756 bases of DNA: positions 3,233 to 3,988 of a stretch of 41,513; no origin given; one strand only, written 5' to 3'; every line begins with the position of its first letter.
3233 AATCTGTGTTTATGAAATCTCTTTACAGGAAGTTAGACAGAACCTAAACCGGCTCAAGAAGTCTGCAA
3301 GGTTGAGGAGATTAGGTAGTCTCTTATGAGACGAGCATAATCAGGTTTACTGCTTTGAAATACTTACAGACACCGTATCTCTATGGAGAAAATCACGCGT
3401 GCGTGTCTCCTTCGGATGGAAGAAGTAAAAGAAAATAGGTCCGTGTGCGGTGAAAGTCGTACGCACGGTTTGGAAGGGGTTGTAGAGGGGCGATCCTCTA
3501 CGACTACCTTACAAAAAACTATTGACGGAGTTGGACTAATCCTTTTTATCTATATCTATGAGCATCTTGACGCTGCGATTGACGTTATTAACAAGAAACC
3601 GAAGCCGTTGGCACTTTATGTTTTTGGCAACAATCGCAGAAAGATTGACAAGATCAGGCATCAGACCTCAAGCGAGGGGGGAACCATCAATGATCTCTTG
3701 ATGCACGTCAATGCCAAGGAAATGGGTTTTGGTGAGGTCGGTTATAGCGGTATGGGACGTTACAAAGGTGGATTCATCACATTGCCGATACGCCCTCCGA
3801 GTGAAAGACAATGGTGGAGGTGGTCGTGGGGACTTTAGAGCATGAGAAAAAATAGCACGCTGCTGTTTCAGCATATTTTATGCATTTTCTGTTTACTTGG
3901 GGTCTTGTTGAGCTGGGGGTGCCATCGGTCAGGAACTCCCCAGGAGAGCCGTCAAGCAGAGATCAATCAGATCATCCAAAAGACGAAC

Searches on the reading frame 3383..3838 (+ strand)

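Call 79: search_protein_families(library=pfam, proteins=[window:3383-3838:+], max_evalue=0.001)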
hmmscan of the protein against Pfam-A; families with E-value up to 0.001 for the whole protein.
window:3383-3838:+ (151 aa): 1 family
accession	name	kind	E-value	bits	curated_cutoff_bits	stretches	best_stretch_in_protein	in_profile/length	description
PF00171.27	Aldedh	-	2e-05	23.8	23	1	53-129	373-448/461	Aldehyde dehydrogenase family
